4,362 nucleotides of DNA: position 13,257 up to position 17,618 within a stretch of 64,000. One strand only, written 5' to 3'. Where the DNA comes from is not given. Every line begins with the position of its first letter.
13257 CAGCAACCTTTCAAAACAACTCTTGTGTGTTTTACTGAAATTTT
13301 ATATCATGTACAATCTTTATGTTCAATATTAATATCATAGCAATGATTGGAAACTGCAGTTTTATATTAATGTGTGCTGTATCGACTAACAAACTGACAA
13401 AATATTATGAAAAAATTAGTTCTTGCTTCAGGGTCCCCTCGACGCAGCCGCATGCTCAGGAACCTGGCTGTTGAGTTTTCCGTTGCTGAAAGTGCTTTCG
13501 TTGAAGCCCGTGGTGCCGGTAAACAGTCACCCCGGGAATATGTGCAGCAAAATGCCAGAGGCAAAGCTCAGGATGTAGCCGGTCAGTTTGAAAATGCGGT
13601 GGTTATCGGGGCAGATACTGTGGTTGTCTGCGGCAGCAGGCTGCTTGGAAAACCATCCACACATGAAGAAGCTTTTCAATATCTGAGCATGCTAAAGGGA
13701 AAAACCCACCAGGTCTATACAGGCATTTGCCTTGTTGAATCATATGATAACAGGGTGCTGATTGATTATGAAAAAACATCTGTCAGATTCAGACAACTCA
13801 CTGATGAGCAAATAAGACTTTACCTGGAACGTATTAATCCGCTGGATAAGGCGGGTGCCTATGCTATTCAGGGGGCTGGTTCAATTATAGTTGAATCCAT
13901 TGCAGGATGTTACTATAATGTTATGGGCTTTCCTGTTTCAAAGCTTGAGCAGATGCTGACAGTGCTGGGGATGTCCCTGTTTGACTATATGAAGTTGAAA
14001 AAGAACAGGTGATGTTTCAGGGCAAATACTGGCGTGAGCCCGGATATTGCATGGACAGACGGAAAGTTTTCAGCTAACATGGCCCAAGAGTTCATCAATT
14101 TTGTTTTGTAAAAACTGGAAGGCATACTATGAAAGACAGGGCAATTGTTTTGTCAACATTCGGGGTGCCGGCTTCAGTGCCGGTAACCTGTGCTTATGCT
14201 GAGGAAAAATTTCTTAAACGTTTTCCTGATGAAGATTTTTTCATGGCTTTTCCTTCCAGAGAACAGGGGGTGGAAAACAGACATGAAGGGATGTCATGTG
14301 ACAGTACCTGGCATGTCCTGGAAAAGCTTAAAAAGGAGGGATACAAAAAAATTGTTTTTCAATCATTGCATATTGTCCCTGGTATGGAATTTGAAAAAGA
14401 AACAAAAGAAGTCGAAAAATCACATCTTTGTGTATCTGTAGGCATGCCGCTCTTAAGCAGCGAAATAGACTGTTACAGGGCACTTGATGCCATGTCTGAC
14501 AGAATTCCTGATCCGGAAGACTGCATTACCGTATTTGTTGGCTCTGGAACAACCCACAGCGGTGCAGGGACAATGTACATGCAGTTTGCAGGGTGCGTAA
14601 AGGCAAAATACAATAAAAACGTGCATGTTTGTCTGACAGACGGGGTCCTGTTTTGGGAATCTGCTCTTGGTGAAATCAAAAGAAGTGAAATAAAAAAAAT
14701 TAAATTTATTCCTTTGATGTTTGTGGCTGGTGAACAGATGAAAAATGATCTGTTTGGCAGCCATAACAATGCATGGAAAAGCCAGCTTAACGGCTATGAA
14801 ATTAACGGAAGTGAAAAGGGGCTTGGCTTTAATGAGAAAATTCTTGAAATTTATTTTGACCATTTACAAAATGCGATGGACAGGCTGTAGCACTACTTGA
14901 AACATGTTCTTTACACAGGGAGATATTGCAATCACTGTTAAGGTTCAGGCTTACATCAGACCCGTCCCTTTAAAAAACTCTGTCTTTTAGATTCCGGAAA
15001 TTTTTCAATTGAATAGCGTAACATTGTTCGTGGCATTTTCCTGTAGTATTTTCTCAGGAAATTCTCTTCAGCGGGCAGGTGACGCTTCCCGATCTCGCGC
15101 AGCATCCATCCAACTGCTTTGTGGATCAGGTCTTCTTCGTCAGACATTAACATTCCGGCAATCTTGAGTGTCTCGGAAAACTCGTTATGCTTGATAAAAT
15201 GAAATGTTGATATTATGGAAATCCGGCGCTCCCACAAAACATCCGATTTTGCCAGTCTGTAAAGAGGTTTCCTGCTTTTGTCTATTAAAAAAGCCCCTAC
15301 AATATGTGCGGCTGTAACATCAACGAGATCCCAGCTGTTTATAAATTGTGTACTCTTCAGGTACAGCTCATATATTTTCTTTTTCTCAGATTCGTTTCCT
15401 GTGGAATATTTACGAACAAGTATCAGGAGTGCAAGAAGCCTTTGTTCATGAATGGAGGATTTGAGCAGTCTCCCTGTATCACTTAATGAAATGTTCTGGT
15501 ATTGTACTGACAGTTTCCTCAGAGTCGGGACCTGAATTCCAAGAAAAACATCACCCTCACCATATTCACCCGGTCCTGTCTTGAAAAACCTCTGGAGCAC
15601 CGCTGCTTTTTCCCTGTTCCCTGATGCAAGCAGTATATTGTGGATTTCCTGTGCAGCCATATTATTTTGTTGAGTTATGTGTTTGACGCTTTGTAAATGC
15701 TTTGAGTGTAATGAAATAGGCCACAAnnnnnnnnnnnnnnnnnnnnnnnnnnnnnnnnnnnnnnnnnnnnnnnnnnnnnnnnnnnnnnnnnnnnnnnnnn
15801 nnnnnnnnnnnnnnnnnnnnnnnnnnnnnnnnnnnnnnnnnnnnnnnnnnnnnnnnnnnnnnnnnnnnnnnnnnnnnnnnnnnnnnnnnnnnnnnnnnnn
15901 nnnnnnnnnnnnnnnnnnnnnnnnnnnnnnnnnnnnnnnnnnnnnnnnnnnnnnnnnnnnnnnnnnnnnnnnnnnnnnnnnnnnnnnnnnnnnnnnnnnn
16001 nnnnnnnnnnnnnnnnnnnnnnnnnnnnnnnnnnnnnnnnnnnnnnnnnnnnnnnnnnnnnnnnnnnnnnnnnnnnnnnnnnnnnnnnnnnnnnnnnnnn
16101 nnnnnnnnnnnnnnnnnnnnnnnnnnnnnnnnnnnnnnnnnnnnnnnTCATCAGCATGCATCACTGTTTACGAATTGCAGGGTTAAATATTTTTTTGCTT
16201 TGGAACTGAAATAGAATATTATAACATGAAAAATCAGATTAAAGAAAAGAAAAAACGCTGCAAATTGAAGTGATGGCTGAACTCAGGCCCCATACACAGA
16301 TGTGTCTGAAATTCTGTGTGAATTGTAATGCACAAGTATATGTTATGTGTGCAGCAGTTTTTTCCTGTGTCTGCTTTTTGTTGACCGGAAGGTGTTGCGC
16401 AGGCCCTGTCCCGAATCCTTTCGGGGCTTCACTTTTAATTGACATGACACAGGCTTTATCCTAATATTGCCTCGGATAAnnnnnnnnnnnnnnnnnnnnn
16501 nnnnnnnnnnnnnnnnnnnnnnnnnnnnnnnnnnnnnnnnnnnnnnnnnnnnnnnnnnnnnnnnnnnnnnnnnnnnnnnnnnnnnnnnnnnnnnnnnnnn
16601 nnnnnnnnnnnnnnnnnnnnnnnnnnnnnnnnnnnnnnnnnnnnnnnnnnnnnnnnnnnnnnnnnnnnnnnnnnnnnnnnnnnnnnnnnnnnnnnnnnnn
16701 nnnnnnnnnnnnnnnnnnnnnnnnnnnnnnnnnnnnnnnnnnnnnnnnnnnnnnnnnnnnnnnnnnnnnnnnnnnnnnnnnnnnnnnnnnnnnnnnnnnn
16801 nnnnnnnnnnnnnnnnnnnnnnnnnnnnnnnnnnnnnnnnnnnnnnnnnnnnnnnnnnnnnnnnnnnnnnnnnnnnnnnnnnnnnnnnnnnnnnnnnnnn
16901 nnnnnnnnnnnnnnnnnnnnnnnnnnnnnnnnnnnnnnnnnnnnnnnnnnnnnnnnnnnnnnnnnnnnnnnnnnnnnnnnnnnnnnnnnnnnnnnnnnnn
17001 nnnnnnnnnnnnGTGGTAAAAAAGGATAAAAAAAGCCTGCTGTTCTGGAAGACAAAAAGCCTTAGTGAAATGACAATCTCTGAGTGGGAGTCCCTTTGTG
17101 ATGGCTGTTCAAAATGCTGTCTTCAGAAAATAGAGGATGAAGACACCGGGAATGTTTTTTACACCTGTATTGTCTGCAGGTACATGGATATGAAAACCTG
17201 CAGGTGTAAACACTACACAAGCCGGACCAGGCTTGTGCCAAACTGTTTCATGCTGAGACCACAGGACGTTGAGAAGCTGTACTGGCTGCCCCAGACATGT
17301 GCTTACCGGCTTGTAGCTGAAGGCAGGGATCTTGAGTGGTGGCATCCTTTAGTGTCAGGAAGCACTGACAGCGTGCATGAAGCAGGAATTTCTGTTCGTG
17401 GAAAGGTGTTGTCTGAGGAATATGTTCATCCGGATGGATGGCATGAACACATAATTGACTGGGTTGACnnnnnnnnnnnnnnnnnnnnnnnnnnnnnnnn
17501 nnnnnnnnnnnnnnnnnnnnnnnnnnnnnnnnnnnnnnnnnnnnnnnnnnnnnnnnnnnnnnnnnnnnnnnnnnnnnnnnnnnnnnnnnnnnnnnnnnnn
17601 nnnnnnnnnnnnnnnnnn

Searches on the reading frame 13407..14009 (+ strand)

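Call 36: search_protein_families(library=pfam, proteins=[window:13407-14009:+], max_evalue=0.0001)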
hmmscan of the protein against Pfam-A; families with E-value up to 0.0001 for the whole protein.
window:13407-14009:+ (201 aa): 1 family
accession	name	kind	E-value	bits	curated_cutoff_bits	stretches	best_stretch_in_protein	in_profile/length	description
PF02545.19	Maf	-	3.4e-60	203.3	27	1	3-185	1-185/187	Maf-like protein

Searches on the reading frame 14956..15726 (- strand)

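Call 36: search_protein_families(library=pfam, proteins=[window:14956-15726:-], max_evalue=0.0001)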
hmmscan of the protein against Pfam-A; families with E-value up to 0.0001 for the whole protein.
window:14956-15726:- (256 aa): 1 family
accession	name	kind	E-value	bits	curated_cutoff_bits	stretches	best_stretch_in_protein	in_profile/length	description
PF08713.17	DNA_alkylation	-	4.1e-60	203.5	21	1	32-243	5-213/213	DNA alkylation repair enzyme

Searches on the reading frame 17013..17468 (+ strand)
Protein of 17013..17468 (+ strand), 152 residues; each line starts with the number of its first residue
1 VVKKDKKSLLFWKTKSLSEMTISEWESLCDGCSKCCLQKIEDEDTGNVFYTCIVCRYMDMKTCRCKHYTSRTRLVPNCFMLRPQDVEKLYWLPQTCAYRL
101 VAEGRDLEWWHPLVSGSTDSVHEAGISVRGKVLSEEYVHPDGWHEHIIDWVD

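Call 37: search_protein_families(library=pfam, proteins=[window:17013-17468:+], max_evalue=0.0001)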
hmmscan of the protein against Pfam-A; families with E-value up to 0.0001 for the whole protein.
window:17013-17468:+ (152 aa): 1 family
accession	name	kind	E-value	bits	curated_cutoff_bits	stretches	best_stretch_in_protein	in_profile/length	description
PF03692.20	CxxCxxCC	-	4.8e-06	27.6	23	1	29-97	2-85/85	Putative zinc- or iron-chelating domain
